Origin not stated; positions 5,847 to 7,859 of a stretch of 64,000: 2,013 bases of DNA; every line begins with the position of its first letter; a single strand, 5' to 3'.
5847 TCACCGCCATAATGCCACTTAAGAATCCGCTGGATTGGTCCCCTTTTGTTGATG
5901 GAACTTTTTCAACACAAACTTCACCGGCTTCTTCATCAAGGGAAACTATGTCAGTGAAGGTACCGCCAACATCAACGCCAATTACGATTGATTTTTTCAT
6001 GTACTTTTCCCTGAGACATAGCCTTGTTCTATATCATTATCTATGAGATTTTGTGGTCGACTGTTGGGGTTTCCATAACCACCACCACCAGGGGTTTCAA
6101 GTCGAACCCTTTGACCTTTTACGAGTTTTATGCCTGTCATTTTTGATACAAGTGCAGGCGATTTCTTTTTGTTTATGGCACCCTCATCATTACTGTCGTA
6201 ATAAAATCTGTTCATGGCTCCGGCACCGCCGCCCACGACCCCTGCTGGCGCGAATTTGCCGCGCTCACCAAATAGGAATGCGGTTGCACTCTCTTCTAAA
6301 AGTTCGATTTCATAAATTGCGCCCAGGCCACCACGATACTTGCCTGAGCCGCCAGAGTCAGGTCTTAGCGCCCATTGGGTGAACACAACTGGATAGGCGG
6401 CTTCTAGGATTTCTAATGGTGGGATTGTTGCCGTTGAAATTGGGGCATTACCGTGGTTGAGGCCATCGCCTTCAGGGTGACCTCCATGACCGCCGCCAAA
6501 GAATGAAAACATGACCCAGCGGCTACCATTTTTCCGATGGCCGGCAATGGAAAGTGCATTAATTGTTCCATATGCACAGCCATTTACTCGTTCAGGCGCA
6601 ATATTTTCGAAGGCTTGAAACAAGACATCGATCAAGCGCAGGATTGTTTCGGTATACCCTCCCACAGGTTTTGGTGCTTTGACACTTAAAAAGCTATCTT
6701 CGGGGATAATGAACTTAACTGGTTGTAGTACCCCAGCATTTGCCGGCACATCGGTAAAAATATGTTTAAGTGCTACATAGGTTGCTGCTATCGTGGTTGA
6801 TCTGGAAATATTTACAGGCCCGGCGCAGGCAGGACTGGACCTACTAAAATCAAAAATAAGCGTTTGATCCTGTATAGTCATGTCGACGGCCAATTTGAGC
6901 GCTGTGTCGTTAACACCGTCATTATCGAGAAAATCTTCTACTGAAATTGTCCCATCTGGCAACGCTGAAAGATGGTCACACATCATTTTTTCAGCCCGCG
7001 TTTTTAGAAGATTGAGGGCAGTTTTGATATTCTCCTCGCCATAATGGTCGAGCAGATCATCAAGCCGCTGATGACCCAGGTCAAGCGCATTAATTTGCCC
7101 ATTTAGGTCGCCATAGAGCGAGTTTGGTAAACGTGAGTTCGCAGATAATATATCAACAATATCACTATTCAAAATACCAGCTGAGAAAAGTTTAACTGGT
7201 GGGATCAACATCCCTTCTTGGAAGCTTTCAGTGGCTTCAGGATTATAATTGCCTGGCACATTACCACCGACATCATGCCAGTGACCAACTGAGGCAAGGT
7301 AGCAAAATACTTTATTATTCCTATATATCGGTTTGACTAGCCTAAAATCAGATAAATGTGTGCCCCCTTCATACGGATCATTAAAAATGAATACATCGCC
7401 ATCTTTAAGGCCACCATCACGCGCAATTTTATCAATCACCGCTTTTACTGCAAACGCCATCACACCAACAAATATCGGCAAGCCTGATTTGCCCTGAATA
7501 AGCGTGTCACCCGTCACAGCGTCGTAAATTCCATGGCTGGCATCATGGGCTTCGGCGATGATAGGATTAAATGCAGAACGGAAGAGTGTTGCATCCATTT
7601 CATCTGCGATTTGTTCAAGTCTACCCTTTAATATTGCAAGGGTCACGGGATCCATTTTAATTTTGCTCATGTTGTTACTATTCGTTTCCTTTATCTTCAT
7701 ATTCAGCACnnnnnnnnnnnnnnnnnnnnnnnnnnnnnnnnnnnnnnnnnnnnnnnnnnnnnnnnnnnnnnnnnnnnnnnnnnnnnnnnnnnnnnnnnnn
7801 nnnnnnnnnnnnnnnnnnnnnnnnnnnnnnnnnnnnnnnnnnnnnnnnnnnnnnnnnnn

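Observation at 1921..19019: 17-kb catabolic island combining lactam/hydantoin ring-opening with methylcitrate-type C-C chemistry; substrate unknown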

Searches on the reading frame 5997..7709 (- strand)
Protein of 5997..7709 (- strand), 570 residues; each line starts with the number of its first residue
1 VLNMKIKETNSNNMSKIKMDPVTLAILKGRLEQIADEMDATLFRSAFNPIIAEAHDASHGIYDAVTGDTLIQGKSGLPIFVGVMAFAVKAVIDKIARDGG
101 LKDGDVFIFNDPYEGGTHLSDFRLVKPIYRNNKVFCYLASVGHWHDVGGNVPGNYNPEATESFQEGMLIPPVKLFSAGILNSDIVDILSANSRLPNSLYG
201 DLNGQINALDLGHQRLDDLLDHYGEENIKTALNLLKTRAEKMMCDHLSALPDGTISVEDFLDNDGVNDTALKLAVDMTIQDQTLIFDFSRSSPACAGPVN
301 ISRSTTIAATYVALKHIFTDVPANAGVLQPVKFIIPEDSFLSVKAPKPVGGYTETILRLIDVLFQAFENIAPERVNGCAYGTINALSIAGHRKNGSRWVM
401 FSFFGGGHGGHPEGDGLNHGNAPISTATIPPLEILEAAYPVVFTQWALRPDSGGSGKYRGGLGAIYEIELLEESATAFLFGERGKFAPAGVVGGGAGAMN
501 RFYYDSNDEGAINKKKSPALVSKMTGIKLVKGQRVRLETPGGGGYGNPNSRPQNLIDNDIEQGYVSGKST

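Call 3: search_protein_families(library=pfam, proteins=[window:5997-7709:-])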
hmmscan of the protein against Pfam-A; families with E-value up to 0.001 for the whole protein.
window:5997-7709:- (570 aa): 1 family
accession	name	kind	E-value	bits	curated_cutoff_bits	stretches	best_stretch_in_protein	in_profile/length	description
PF02538.19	Hydantoinase_B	-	2.2e-168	561.4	26.8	1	20-548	1-519/519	Hydantoinase B/oxoprolinase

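Call 5: search_protein_families(library=ncbifam, proteins=[window:5997-7709:-], max_evalue=0.00001)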
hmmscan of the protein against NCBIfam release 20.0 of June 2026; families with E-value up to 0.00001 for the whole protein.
window:5997-7709:- (570 aa): 2 families
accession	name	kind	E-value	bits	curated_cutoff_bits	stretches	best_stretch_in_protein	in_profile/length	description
NF050157.1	CapLactmsBetCapB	equivalog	5.2e-89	299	1000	1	19-568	1-549/577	caprolactamase subunit beta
NF042976.1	AcphenoCarb_ApcD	equivalog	6.4e-33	114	1500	1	18-465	28-484/685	acetophenone carboxylase subunit delta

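Call 9: find_homologous_proteins(query=window:5997-7709:-, max_evalue=1e-30)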
Query window:5997-7709:- (570 aa): 7999 proteins with E <= 1e-30 among 8000 candidates; the best 120 are listed.
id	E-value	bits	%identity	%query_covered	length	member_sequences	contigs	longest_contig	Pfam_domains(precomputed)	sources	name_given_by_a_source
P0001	0.0e+0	1267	100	98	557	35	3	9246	PF02538.20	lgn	-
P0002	0.0e+0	1263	99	98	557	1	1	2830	PF02538.20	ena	-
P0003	0.0e+0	1261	99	98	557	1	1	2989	PF02538.20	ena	-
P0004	0.0e+0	1257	99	98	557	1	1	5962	PF02538.20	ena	-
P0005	0.0e+0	1250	100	96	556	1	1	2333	PF02538.20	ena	-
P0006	0.0e+0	1209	93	99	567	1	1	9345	PF02538.20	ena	-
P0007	0.0e+0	1207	93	99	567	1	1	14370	PF02538.20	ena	-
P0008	0.0e+0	1198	94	98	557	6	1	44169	PF02538.20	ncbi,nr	ncbi:MAG: hydantoinase B/oxoprolinase family protein [Paracoccaceae bacterium]|nr:hydantoinase B/oxo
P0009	0.0e+0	1193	93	98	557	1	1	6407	PF02538.20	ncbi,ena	-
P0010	0.0e+0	1192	94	97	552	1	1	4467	PF02538.20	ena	-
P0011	0.0e+0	1190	93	98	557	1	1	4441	PF02538.20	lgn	-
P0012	0.0e+0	1188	93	98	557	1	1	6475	PF02538.20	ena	-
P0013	0.0e+0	1183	93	97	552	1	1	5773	PF02538.20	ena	-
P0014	0.0e+0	1171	90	99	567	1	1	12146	PF02538.20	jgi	jgi:N-methylhydantoinase B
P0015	0.0e+0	1171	90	99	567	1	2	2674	PF02538.20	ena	-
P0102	0.0e+0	1134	89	97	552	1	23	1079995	PF02538.20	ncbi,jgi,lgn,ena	-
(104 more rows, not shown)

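Call 10: find_encoding_contigs(protein=P0102, flank=10000, max_places=3)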
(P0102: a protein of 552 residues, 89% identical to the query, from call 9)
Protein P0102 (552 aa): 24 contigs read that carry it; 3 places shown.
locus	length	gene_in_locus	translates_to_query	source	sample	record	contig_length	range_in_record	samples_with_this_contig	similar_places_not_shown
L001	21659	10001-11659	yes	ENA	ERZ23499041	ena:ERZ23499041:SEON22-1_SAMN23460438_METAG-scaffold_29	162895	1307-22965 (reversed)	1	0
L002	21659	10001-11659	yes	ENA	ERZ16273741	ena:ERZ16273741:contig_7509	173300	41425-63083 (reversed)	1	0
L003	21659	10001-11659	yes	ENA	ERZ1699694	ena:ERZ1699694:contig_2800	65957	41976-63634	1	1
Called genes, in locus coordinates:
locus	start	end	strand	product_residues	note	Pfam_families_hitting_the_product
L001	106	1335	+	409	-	PF13433:Peripla_BP_5, PF13458:Peripla_BP_6, PF01094:ANF_receptor (faint)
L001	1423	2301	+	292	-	PF02653:BPD_transp_2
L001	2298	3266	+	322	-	PF02653:BPD_transp_2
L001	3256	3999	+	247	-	PF00005:ABC_tran, PF13304:AAA_21 (faint), PF12399:BCA_ABC_TP_C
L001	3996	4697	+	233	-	PF00005:ABC_tran, PF13304:AAA_21 (faint)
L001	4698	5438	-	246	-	PF00106:adh_short, PF08659:KR, PF23441:SDR, PF13561:adh_short_C2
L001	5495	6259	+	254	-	PF01177:Asp_Glu_race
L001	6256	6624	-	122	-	-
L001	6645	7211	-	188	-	PF01361:Tautomerase (weak)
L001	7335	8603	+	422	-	PF00330:Aconitase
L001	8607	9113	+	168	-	PF00694:Aconitase_C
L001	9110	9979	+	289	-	PF13714:PEP_mutase, PF00463:ICL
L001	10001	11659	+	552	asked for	PF02538:Hydantoinase_B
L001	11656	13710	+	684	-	PF05378:Hydant_A_N, PF01968:Hydantoinase_A, PF19278:Hydant_A_C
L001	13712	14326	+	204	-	PF00857:Isochorismatase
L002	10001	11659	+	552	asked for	PF02538:Hydantoinase_B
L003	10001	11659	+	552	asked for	PF02538:Hydantoinase_B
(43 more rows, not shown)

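Call 64: search_dna_similar(query=window:5997-7709:-, collection=plasmids, mode=protein, max_rows=25, max_evalue=1e-50)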
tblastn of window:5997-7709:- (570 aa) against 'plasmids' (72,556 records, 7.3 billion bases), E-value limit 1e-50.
Records with a match: 307; places in all: 352; records where one place covers at least 80% of the query: 259.
Best place of each record, by identity: 60-80% 30; <60% 277.
By first word of the organism name: Rhizobium 40; Agrobacterium 32; Sulfitobacter 18; Sinorhizobium 15; Paracoccus 15; Azospirillum 11; Haloferax 9; Haladaptatus 8; Bradyrhizobium 8; Paraburkholderia 7; and 66 more.
By predicted mobility (MOB-suite, as given by PLSDB): non-mobilizable 197; conjugative 71; mobilizable 39.
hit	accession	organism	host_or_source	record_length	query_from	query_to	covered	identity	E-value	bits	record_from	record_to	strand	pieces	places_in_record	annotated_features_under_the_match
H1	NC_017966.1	Tistrella mobilis KA081020-065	-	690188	19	566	96%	69.0%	0e+0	736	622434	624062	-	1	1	hydantoinase B/oxoprolinase family protein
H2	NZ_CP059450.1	Azospirillum brasilense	Prokaryotes,soil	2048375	2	570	100%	62.9%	0e+0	681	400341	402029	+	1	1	none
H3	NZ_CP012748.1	Paraburkholderia caribensis MBA4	soil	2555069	12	566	97%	64.4%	0e+0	665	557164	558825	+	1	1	none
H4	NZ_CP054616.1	Azospirillum oryzae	cell culture,soil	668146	2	565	99%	63.3%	0e+0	679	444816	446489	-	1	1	hydantoinase B/oxoprolinase family protein | isocitrate lyase/phosphoenolpyruvate mutase family protein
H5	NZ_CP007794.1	Azospirillum argentinense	Triticum aestivum L.,Root,wheat ...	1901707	2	565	99%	63.3%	0e+0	678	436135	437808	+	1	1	record has no annotation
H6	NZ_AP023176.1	Paraburkholderia largidicola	Physopelta gutta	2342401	12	566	97%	64.2%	0e+0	684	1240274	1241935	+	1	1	none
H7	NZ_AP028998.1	Paraburkholderia sp. 22B1P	-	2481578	12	566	97%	64.2%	0e+0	684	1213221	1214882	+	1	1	none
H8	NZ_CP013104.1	Paraburkholderia caribensis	-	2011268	12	566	97%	64.2%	0e+0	664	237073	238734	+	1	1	none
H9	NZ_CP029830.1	Azospirillum ramasamyi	single cell,Cow dung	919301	19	566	96%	65.0%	0e+0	677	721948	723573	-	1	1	hydantoinase B/oxoprolinase family protein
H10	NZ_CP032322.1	Azospirillum argentinense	soil sample,Agricultural field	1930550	19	570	97%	64.5%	0e+0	679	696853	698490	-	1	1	record has no annotation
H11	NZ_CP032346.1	Azospirillum brasilense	soil sample,Agricultural field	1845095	19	570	97%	64.5%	0e+0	679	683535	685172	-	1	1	record has no annotation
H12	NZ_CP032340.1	Azospirillum brasilense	soil sample,Agricultural field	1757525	1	570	100%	62.4%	0e+0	679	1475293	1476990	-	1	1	none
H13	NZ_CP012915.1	Azospirillum brasilense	Digitaria eriantha,microbe,root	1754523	1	570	100%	62.4%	0e+0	679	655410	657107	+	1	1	none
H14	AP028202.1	Paraburkholderia largidicola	Physopelta gutta,midgut,Midgut crypts ...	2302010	12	566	97%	64.0%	0e+0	681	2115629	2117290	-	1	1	hydantoinase B/oxoprolinase family protein | 3-isopropylmalate dehydratase small subunit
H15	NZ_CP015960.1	Paraburkholderia caribensis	Mimosa,single cell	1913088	12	566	97%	64.0%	0e+0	662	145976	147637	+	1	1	none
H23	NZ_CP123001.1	Neorhizobium petrolearium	single cell,petroleum contaminated soil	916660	13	566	97%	62.3%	0e+0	664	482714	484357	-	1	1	hydantoinase B/oxoprolinase family protein | oxaloacetate decarboxylase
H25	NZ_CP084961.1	Sulfitobacter pontiacus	cell culture,Seawater from the North ...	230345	19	540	92%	65.5%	0e+0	667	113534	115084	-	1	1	hydantoinase B/oxoprolinase family protein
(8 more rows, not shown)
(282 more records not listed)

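Call 66: get_annotated_region(hit=H25, flank=13000)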
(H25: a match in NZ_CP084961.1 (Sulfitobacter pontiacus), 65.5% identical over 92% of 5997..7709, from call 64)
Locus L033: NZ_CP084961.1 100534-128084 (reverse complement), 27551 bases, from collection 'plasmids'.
description: Sulfitobacter pontiacus strain DSM 110277 plasmid pDSM110277_b, complete sequence
organism: Sulfitobacter pontiacus (NCBI taxid 60137)
taxonomy: Bacteria; Pseudomonadota; Alphaproteobacteria; Rhodobacterales; Roseobacteraceae; Sulfitobacter; Sulfitobacter pontiacus
host: -; source: cell culture,Seawater from the North Pacific Ocean incubated within a mesocosm experiment with diatom ...; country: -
typing (MOB-suite, as given by PLSDB): non-mobilizable; replicon rep_cluster_361
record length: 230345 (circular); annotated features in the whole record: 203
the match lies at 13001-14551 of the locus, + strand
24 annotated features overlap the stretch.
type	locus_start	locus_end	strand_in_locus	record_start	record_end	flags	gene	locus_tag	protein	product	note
CDS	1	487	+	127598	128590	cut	-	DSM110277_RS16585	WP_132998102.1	IS30 family transposase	-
CDS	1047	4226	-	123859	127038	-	-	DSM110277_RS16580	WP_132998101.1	efflux RND transporter permease subunit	-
CDS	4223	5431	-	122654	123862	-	-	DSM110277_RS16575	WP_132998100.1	efflux RND transporter periplasmic adaptor subunit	GO:0006810 - transport [Evidence IEA]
CDS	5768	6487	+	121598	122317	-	-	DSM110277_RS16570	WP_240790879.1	TetR/AcrR family transcriptional regulator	GO:0006355 - regulation of DNA-templated transcription [Evidence IEA]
CDS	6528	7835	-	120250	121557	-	-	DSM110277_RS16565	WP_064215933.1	TRAP transporter large permease subunit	GO:0015740 - C4-dicarboxylate transport [Evidence IEA]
CDS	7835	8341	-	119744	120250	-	-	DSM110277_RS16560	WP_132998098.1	TRAP transporter small permease subunit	-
CDS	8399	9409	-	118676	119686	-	dctP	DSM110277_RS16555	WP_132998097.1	TRAP transporter substrate-binding protein DctP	GO:0055085 - transmembrane transport [Evidence IEA]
CDS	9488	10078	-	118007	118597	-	leuD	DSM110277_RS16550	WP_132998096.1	3-isopropylmalate dehydratase small subunit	GO:0009098 - leucine biosynthetic process [Evidence IEA]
CDS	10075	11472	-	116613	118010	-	leuC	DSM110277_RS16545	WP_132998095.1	3-isopropylmalate dehydratase large subunit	GO:0009098 - leucine biosynthetic process [Evidence IEA]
CDS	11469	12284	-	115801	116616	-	-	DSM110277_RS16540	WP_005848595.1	GntR family transcriptional regulator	-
CDS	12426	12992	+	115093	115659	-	-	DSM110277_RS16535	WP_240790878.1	tautomerase family protein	GO:0006725 - cellular aromatic compound metabolic process [Evidence IEA]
CDS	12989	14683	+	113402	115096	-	-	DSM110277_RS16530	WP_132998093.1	hydantoinase B/oxoprolinase family protein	-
CDS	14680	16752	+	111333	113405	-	-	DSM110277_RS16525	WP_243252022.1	hydantoinase/oxoprolinase family protein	-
CDS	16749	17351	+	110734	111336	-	-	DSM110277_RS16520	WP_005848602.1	isochorismatase family cysteine hydrolase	-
CDS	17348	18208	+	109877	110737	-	-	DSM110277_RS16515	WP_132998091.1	isocitrate lyase/phosphoenolpyruvate mutase family protein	-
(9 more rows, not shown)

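Call 67: get_annotated_region(hit=H4, flank=12000)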
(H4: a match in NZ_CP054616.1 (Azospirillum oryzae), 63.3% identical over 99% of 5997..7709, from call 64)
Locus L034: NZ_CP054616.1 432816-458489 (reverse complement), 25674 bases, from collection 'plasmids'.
description: Azospirillum oryzae strain KACC 14407 plasmid unnamed2, complete sequence
organism: Azospirillum oryzae (NCBI taxid 286727)
taxonomy: Bacteria; Pseudomonadota; Alphaproteobacteria; Rhodospirillales; Azospirillaceae; Azospirillum; Azospirillum oryzae
host: -; source: cell culture,soil; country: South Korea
typing (MOB-suite, as given by PLSDB): non-mobilizable
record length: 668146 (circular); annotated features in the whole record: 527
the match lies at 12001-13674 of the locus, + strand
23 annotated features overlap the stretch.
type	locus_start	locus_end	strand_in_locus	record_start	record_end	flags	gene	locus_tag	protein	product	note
CDS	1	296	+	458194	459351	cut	-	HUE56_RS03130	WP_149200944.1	aromatic/alkene monooxygenase hydroxylase subunit beta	-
CDS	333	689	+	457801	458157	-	-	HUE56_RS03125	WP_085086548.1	MmoB/DmpM family protein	-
CDS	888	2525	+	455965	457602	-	-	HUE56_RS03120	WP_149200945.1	molecular chaperone GroEL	-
CDS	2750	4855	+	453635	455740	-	-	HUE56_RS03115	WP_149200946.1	sigma-54-dependent Fis family transcriptional regulator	-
CDS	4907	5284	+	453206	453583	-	-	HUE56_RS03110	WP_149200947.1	ribbon-helix-helix domain-containing protein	-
CDS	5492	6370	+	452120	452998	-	-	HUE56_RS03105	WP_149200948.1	GntR family transcriptional regulator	-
CDS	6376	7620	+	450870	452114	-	-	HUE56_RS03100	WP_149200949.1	ABC transporter substrate-binding protein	-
CDS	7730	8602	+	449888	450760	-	-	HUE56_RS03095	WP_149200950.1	branched-chain amino acid ABC transporter permease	GO:0015803 - branched-chain amino acid transport [Evidence IEA]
CDS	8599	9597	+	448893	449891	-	-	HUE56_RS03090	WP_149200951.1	branched-chain amino acid ABC transporter permease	GO:0015803 - branched-chain amino acid transport [Evidence IEA]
CDS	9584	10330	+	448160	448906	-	-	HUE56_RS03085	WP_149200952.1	ABC transporter ATP-binding protein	-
CDS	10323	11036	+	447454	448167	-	-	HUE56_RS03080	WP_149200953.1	ABC transporter ATP-binding protein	-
CDS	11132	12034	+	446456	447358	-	-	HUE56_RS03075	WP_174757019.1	isocitrate lyase/phosphoenolpyruvate mutase family protein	-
CDS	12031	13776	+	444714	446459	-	-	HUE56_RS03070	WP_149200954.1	hydantoinase B/oxoprolinase family protein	-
CDS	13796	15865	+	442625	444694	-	-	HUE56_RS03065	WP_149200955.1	hydantoinase/oxoprolinase family protein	-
CDS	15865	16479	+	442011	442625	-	-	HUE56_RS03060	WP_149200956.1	cysteine hydrolase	-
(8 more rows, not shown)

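Call 73: get_annotated_region(hit=H14, flank=12000)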
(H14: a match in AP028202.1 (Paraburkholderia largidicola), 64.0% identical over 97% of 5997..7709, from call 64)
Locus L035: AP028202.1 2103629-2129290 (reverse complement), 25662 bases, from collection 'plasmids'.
description: Paraburkholderia sp. F2 plasmid PPGUF2_p1 DNA, complete genome
organism: Paraburkholderia largidicola (NCBI taxid 3014751)
taxonomy: Bacteria; Pseudomonadota; Betaproteobacteria; Burkholderiales; Burkholderiaceae; Paraburkholderia; Paraburkholderia largidicola
host: -; source: Physopelta gutta,midgut,Midgut crypts of sting bug Physopelta gutta; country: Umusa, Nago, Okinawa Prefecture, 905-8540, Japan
typing (MOB-suite, as given by PLSDB): non-mobilizable
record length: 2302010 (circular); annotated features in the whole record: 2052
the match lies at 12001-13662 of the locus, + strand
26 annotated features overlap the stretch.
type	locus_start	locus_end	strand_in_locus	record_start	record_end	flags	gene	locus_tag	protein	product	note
CDS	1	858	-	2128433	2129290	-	-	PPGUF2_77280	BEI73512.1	ABC transporter ATP-binding protein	-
CDS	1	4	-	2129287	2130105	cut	-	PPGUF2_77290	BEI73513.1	ABC transporter permease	-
CDS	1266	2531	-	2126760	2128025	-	-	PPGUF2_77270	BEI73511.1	diguanylate cyclase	-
CDS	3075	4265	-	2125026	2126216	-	-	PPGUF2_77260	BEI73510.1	porin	-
CDS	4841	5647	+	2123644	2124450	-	-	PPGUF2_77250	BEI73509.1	GntR family transcriptional regulator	-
CDS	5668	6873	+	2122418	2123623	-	-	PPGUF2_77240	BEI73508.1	branched-chain amino acid ABC transporter substrate-binding protein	-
CDS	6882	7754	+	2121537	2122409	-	-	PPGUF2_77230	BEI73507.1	branched-chain amino acid ABC transporter permease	-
CDS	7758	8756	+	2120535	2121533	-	-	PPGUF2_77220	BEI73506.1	branched-chain amino acid ABC transporter permease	-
CDS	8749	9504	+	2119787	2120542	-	-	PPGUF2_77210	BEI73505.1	ABC transporter ATP-binding protein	-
CDS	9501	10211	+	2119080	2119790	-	-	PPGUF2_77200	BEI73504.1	ABC transporter ATP-binding protein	-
CDS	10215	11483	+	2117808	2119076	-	-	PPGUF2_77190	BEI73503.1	3-isopropylmalate dehydratase large subunit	-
CDS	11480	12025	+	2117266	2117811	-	-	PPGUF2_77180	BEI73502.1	3-isopropylmalate dehydratase small subunit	-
CDS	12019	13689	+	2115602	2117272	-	-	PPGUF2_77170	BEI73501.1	hydantoinase B/oxoprolinase family protein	-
CDS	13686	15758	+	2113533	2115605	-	-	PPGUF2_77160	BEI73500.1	hydantoinase/oxoprolinase family protein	-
CDS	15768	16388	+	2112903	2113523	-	rutB_2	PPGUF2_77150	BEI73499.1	pyrimidine utilization protein B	-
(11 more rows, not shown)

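Call 74: get_annotated_region(hit=H1, flank=12000)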
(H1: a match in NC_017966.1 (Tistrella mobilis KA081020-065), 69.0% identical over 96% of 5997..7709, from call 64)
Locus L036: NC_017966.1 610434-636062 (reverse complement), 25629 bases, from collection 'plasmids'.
description: Tistrella mobilis KA081020-065 plasmid pTM2, complete sequence
organism: Tistrella mobilis KA081020-065 (NCBI taxid 1110502)
taxonomy: Bacteria; Pseudomonadota; Alphaproteobacteria; Geminicoccales; Geminicoccaceae; Tistrella; Tistrella mobilis; Tistrella mobilis KA081020-065
host: -; source: -; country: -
typing (MOB-suite, as given by PLSDB): non-mobilizable
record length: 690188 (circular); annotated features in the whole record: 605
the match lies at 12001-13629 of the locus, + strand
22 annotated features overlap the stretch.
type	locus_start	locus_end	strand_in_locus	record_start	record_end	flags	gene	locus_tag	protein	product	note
CDS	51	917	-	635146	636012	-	-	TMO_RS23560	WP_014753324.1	polysaccharide deacetylase family protein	GO:0005975 - carbohydrate metabolic process [Evidence IEA]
CDS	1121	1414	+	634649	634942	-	-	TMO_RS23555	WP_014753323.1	YciI family protein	-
CDS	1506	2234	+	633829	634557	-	-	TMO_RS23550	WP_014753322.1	UTRA domain-containing protein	GO:0006355 - regulation of DNA-templated transcription [Evidence IEA]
CDS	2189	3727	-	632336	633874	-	-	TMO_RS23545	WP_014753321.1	AMP-binding protein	-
CDS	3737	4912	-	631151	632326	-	-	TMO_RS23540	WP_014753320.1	thiolase domain-containing protein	-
CDS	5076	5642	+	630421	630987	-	-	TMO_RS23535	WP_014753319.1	LuxR C-terminal-related transcriptional regulator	GO:0006355 - regulation of DNA-templated transcription [Evidence IEA]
CDS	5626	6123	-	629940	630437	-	-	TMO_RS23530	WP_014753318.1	SRPBCC domain-containing protein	-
CDS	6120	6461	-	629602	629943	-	-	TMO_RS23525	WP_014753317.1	metalloregulator ArsR/SmtB family transcription factor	GO:0006355 - regulation of DNA-templated transcription [Evidence IEA]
CDS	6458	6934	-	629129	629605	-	-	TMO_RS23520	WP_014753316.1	VOC family protein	-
CDS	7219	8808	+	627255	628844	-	-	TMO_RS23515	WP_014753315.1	LA2681 family HEPN domain-containing protein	-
CDS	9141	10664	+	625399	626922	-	-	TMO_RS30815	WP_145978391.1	hypothetical protein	-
CDS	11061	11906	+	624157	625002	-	-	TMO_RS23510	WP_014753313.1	GntR family transcriptional regulator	-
CDS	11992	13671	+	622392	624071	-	-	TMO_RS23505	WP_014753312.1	hydantoinase B/oxoprolinase family protein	-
CDS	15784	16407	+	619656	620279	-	-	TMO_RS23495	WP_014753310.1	cysteine hydrolase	-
CDS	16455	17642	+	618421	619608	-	-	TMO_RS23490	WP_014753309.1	acyl-CoA dehydrogenase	-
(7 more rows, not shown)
